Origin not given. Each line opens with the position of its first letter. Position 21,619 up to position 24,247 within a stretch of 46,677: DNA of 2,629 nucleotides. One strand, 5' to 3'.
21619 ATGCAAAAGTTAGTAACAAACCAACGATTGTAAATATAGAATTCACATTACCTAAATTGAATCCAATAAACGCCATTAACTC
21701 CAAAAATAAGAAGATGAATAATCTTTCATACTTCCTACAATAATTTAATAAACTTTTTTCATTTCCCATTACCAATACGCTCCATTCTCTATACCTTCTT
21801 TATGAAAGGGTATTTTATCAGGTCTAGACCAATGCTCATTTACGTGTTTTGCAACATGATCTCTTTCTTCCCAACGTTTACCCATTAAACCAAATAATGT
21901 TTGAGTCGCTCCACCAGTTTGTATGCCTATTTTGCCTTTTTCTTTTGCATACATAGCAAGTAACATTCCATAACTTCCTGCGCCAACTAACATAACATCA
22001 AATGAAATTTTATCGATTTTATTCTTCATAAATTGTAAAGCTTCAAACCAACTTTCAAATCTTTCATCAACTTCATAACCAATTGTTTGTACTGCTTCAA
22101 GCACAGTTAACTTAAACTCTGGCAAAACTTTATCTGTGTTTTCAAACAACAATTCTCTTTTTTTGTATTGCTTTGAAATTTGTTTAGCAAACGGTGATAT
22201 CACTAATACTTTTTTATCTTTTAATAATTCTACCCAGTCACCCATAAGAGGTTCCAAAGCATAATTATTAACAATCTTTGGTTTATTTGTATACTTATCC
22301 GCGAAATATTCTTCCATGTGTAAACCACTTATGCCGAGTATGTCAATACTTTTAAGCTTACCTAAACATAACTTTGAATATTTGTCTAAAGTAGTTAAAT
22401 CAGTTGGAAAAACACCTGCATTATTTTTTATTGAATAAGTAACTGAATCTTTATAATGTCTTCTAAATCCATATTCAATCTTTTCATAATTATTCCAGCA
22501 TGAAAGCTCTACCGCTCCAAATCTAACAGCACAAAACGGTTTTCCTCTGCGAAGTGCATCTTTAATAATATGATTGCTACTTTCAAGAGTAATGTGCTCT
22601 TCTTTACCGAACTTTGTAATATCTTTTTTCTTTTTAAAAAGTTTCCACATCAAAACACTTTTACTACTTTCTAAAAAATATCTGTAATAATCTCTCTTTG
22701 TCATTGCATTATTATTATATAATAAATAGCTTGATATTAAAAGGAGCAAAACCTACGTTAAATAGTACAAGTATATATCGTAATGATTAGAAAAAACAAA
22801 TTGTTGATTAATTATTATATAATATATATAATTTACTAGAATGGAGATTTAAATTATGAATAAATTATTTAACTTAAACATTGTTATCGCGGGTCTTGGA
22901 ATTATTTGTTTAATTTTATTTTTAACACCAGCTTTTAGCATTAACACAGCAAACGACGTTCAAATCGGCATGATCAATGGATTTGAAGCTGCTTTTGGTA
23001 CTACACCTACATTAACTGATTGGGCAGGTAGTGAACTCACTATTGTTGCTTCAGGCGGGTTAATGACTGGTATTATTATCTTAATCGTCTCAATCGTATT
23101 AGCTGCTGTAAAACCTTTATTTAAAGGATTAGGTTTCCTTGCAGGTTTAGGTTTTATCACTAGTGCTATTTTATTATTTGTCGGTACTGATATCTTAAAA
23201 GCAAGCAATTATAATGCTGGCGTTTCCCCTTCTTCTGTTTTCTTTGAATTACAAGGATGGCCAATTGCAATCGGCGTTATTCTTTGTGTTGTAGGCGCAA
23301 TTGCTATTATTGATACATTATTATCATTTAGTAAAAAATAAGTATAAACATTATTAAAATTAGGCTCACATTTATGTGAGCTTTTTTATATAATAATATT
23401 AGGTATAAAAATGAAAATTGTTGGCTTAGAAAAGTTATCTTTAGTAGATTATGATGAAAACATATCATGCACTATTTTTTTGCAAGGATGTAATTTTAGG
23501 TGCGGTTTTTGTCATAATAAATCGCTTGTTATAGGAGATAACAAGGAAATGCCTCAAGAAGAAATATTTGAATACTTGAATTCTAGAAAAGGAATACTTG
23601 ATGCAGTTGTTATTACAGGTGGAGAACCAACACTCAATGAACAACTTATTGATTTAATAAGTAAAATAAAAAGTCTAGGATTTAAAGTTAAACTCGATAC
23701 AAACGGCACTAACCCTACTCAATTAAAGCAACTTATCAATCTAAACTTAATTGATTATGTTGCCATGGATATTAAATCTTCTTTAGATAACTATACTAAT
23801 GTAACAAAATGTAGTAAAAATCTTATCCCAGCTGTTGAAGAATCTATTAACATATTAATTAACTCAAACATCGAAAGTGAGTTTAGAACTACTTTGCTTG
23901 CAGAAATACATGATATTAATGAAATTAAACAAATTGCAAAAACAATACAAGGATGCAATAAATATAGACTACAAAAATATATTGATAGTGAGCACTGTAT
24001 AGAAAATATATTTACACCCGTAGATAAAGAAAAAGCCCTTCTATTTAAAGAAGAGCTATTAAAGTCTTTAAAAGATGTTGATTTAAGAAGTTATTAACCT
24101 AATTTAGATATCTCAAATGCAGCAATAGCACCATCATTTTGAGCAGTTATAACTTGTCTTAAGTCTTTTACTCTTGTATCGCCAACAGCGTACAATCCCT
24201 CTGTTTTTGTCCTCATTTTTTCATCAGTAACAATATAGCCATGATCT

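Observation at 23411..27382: Self-contained redoxin-driven class III RNR module: NrdD with a fused Grx/NrdH domain, translationally coupled TrxB, convergent NrdG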

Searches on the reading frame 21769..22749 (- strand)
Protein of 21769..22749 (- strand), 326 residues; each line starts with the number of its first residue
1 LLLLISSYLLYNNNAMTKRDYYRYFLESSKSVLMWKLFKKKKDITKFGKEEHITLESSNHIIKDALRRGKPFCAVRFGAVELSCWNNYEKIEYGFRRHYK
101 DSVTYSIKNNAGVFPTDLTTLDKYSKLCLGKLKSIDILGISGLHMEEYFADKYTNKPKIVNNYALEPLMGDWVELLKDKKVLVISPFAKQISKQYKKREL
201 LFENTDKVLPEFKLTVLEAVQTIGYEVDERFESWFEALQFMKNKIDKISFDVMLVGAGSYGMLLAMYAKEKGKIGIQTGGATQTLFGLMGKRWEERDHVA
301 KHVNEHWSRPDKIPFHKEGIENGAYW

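Call 36: search_protein_families(library=pfam, proteins=[window:21769-22749:-], max_evalue=0.0001)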
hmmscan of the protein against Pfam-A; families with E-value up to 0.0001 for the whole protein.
window:21769-22749:- (326 aa): 1 family
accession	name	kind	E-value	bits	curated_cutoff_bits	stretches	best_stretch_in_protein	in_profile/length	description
PF22882.2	GT-D-like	-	3.6e-10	40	27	1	60-284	8-209/210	GT-D fold-like domain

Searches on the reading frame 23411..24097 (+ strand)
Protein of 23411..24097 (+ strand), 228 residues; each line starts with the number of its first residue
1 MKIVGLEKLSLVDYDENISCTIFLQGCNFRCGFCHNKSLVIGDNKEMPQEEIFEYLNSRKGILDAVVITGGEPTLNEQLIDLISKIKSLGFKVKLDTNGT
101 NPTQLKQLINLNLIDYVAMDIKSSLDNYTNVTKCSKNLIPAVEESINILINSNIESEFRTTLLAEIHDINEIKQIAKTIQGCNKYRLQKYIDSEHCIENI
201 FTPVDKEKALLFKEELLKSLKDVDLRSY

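Call 3: search_protein_families(library=pfam, proteins=[window:23411-24097:+], max_evalue=0.01)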
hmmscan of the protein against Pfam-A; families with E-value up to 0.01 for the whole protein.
window:23411-24097:+ (228 aa): 4 families
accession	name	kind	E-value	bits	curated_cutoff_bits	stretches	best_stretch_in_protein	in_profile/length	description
PF04055.27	Radical_SAM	-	2.6e-22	80.2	29.5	1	22-165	2-153/166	Radical SAM superfamily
PF13353.11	Fer4_12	-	1.1e-10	42.4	22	1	19-122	7-114/137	4Fe-4S single cluster domain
PF07307.16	HEPPP_synt_1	-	0.0011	19.1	30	1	162-213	86-137/210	Heptaprenyl diphosphate synthase (HEPPP synthase) subunit 1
PF06128.16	Shigella_OspC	-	0.003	17.8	25.6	1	35-195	53-215/292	Shigella flexneri OspC protein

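Call 4: search_protein_families(library=ncbifam, proteins=[window:23411-24097:+], max_evalue=0.001)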
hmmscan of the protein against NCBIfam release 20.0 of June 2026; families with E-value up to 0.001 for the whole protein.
window:23411-24097:+ (228 aa): 53 families (the best 25 are shown)
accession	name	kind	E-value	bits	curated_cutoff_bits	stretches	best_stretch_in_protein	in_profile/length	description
TIGR02495.1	NrdG2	equivalog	2.5e-61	206.4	131.15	1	3-190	2-192/193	anaerobic ribonucleoside-triphosphate reductase activating protein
TIGR04041.1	activase_YjjW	hypoth_equivalog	9.4e-19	67.9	250.2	2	45-192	91-240/276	YjjW family glycine radical enzyme activase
TIGR02493.1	PFLA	equivalog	4.9e-18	65.4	231.75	1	19-183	17-187/235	pyruvate formate-lyase-activating protein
TIGR02668.1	moaA_archaeal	equivalog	1.5e-13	50.4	325.25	1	25-188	18-182/303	GTP 3',8-cyclase MoaA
TIGR04317.1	W_rSAM_matur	equivalog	1.3e-12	47.6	380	1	25-184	12-173/349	tungsten cofactor oxidoreductase radical SAM maturase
TIGR03963.1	rSAM_QueE_Clost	equivalog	1.7e-12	47.5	260.1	1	19-135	21-136/219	putative 7-carboxy-7-deazaguanine synthase QueE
NF001199.0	PRK00164.2-1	equivalog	2.4e-12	46.6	231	1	25-155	20-151/308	GTP 3',8-cyclase MoaA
NF038283.1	viperin_w_prok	equivalog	5.6e-12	45.4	180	1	24-128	9-121/281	viperin family antiviral radical SAM protein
TIGR02666.1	moaA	equivalog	7.5e-12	44.9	284.05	1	26-121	19-122/336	GTP 3',8-cyclase MoaA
NF008356.0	PRK11145.1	equivalog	1.3e-10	41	375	1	6-136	10-147/246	pyruvate formate lyase 1-activating protein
TIGR02491.1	NrdG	equivalog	2.2e-10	40.7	126.1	1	8-88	7-92/154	anaerobic ribonucleoside-triphosphate reductase activating protein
TIGR04051.1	rSAM_NirJ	equivalog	5e-10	38.9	515.45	1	24-176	9-163/354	heme d1 biosynthesis radical SAM protein NirJ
TIGR04349.1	rSAM_QueE_gams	hypoth_equivalog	1.3e-09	38.1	300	1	22-105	24-104/210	7-carboxy-7-deazaguanine synthase QueE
NF045702.1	rSAM_GDGT_ether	equivalog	1.4e-09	37.1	450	1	26-147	95-221/486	tetraether lipid synthase Tes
TIGR03972.1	rSAM_TYW1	equivalog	2.3e-09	36.8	317.95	1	70-179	127-235/297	4-demethylwyosine synthase TYW1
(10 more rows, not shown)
